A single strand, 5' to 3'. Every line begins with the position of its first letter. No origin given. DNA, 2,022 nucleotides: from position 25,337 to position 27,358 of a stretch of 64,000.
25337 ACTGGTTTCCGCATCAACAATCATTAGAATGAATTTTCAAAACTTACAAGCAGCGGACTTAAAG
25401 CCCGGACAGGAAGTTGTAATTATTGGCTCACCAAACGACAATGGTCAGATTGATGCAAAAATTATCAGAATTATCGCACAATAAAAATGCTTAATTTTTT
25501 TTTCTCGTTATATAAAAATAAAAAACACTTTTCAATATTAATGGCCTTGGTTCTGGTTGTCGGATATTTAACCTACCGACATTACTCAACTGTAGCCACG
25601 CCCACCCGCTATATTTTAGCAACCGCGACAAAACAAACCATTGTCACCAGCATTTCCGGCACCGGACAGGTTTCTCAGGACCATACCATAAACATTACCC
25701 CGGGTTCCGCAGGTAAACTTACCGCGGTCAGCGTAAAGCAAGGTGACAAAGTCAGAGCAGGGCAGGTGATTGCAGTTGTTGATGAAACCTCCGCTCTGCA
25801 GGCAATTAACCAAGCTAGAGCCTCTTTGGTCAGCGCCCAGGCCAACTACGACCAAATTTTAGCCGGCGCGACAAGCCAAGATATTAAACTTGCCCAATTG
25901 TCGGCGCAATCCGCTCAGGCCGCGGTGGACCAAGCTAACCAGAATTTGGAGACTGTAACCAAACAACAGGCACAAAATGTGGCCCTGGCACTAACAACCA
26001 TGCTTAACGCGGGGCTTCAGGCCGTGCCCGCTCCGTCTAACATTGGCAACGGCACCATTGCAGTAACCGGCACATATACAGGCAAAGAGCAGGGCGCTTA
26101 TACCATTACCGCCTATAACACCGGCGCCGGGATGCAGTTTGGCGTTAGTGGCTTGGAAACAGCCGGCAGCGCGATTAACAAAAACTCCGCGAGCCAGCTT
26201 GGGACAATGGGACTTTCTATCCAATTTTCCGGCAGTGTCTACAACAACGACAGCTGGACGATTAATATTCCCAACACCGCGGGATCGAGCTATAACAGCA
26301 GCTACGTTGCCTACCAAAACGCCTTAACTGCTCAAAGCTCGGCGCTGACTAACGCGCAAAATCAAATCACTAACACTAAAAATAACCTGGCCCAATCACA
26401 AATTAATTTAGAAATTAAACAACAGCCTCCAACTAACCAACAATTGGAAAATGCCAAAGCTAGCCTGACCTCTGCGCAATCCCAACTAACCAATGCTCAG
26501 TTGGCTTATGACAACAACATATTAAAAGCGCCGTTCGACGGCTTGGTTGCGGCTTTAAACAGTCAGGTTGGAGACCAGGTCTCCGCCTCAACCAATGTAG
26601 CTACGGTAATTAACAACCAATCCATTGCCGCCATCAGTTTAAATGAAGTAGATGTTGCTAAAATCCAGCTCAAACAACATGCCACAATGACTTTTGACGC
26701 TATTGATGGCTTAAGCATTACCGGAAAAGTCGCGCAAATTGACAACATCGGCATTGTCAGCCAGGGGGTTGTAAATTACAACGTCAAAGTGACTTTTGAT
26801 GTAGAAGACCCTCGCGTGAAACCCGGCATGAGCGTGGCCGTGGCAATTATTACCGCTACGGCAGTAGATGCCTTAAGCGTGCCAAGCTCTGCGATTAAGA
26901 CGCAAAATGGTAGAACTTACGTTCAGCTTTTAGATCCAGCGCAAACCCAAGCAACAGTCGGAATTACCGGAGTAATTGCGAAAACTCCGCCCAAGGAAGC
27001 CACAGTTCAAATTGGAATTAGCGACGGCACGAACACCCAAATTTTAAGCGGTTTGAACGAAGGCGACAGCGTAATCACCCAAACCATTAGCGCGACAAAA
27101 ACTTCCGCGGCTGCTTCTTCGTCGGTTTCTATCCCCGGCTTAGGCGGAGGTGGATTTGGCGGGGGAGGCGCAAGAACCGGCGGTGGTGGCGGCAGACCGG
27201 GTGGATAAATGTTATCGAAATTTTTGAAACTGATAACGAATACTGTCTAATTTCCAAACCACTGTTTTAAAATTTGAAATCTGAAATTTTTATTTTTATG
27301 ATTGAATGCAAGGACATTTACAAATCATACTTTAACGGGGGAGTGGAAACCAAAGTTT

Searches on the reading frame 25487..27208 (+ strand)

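Call 32: search_protein_families(library=ncbifam, proteins=[window:25487-27208:+])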
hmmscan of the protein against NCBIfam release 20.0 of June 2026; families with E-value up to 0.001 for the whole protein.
window:25487-27208:+ (573 aa): 18 families
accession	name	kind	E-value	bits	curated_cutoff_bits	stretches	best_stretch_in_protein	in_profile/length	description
TIGR01730.1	RND_mfp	subfamily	4.7e-42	144.1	94.9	2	271-535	64-311/322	efflux RND transporter periplasmic adaptor subunit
NF002939.0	PRK03598.1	equivalog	6.5e-20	71.6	393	2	67-160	44-137/332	secretion protein HlyD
TIGR00998.1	8a0101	subfamily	1.7e-19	69.9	390.8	2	285-420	146-283/334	EmrA/EmrK family multidrug efflux transporter periplasmic adaptor subunit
TIGR00999.1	8a0102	subfamily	3.1e-19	69.1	319.3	1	317-534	64-267/271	CzcB/NccB family metal efflux transporter periplasmic adaptor subunit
TIGR01843.1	type_I_hlyD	subfamily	4.4e-16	58.9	208.65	2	51-163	26-143/422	HlyD family type I secretion periplasmic adaptor subunit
NF007785.0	PRK10476.1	equivalog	9.4e-16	57.6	376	2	297-427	159-292/347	multidrug transporter subunit MdtN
TIGR02971.1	heterocyst_DevB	subfamily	1.1e-14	54.6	129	2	279-421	136-281/327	ABC exporter membrane fusion protein, DevB family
NF008606.0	PRK11578.1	equivalog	4.3e-14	52.4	342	2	10-155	6-154/371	macrolide transporter subunit MacA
NF008589.1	PRK11556.1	equivalog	1e-11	44.4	391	2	276-535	120-377/392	MdtA/MuxA family multidrug efflux RND transporter periplasmic adaptor subunit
TIGR03794.1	NHLM_micro_HlyD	equivalog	3.5e-11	42.6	156.2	1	51-163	41-157/421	NHLP bacteriocin system secretion protein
NF007850.1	PRK10559.1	equivalog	5e-11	42.3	400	2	67-185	40-155/303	p-hydroxybenzoic acid efflux pump subunit AaeA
NF045904.1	RND-peri-MexE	equivalog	6.6e-09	35.1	714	2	15-183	10-177/390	multidrug efflux RND transporter periplasmic adaptor subunit MexE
NF038010.1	ABC_adapt_DarC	equivalog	1.3e-08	34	450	1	293-533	178-404/417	darobactin export ABC transporter periplasmic adaptor subunit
NF011715.0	PRK15136.1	equivalog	1.6e-08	33.6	563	1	285-419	158-293/390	multidrug efflux MFS transporter periplasmic adaptor subunit EmrA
TIGR04320.1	Surf_Exclu_PgrA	domain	5.1e-08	32.6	70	1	236-378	215-352/360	SEC10/PgrA surface exclusion domain-containing protein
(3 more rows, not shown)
